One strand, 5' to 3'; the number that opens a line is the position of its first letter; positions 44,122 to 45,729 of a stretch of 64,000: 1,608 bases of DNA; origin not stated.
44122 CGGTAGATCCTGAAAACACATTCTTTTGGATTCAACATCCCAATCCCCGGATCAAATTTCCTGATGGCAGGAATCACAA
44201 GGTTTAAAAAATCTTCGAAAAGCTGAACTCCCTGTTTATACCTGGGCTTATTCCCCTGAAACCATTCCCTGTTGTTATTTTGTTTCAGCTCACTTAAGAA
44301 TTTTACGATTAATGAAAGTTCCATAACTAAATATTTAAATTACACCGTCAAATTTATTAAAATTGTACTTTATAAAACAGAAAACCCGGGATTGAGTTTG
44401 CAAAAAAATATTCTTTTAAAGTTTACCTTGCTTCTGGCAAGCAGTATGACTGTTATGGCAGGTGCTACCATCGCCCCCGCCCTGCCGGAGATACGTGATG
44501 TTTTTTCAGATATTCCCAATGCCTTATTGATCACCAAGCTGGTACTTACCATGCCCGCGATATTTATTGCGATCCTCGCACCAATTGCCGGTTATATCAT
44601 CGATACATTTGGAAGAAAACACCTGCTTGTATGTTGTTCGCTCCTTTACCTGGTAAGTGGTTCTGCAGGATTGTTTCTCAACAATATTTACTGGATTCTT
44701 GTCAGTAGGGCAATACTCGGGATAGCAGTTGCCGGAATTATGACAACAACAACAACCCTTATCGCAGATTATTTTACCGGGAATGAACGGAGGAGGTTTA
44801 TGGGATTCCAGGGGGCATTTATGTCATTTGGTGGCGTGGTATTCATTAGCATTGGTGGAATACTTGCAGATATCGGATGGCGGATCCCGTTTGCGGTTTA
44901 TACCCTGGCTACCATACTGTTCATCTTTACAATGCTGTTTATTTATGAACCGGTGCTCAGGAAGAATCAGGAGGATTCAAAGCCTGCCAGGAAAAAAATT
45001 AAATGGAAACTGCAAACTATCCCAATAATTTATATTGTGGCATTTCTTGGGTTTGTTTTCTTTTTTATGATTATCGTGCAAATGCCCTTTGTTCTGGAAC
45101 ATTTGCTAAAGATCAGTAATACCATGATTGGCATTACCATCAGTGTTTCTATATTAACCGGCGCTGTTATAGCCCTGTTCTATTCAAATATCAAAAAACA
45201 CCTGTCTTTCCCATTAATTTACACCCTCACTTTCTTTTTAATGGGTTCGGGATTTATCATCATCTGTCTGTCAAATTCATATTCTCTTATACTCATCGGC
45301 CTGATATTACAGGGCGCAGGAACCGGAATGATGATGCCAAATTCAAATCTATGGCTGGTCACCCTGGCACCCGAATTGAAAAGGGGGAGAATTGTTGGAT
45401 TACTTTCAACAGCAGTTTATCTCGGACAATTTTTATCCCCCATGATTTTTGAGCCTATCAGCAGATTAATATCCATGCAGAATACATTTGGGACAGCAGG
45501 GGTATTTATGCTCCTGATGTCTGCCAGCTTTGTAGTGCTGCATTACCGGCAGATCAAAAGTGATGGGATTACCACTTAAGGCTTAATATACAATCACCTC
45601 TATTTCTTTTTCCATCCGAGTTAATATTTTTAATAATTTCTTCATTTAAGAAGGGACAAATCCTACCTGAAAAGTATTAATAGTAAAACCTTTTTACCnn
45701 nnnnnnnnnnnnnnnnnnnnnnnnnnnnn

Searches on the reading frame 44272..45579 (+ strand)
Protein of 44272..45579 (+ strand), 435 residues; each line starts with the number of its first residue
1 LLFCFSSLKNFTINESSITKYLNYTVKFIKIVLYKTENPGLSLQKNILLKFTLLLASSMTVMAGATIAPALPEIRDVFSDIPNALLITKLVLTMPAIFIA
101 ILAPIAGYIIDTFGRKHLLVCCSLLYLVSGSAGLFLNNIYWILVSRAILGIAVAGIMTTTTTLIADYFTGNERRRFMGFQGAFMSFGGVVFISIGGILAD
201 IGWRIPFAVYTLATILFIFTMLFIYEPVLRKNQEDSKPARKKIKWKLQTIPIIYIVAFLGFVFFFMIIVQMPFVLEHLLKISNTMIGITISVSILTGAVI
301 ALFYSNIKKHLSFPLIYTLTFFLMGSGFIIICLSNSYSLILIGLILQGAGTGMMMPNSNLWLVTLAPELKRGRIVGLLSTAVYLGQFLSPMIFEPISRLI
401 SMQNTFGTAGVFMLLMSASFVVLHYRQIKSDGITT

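Call 25: search_protein_families(library=ncbifam, proteins=[window:44272-45579:+], max_evalue=0.00001)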
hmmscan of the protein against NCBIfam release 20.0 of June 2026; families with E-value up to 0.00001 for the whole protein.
window:44272-45579:+ (435 aa): 28 families (the best 25 are shown)
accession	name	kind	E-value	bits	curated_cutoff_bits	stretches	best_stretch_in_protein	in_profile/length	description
TIGR00880.1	2_A_01_02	superfamily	9e-21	74.5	131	1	91-226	3-139/141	multidrug resistance protein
NF053757.1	BclibactTpBcbE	equivalog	1.2e-19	70.5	600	1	64-400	18-366/394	bacillibactin exporter BcbE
NF012174.0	tet_MFS_A_B_C_D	equivalog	1.2e-19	70.4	475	1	62-397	16-356/382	Tet(A)/Tet(B)/Tet(C) family tetracycline efflux MFS transporter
NF045684.1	tet_MFS_65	exception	2.1e-13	50.2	800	1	58-408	6-359/383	tetracycline efflux MFS transporter Tet(65)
TIGR00898.1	2A0119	subfamily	1.8e-12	46.9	550.75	1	103-226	143-264/506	cation transport protein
TIGR00900.1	2A0121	subfamily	4.5e-12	46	319.6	1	52-390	2-353/364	H+ Antiporter protein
NF012193.0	tet_MFS_A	exception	9.8e-12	44.5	840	1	65-397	21-358/394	tetracycline efflux MFS transporter Tet(A)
TIGR00710.1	efflux_Bcr_CflA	subfamily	1.6e-11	44.2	200.9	1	59-421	16-378/385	Bcr/CflA family efflux MFS transporter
NF012186.0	tet_MFS_D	exception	2.7e-11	43.1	775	1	59-397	14-355/394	tetracycline efflux MFS transporter Tet(D)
NF053813.1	MFS_TcaB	equivalog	8.9e-11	41.1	475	1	57-345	12-310/396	putative multidrug effflux MFS transporter TcaB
NF045486.1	tet_MFS_30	exception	1.6e-10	40.8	730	1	56-262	11-211/392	tetracycline efflux MFS transporter Tet(30)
TIGR00879.1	SP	subfamily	5e-10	38.5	237.8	1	55-226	64-246/510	sugar porter family MFS transporter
NF012207.0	tet_MFS_H_J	exception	5.3e-10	38.9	700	1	54-304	9-261/392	Tet(H)/Tet(J) family tetracycline efflux MFS transporter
TIGR00711.1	efflux_EmrB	subfamily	1.7e-09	37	230.2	1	47-226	1-178/485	DHA2 family efflux MFS transporter permease subunit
NF012188.1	tet_MFS_Y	exception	2.9e-09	36.4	820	1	54-401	9-360/391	tetracycline efflux MFS transporter Tet(Y)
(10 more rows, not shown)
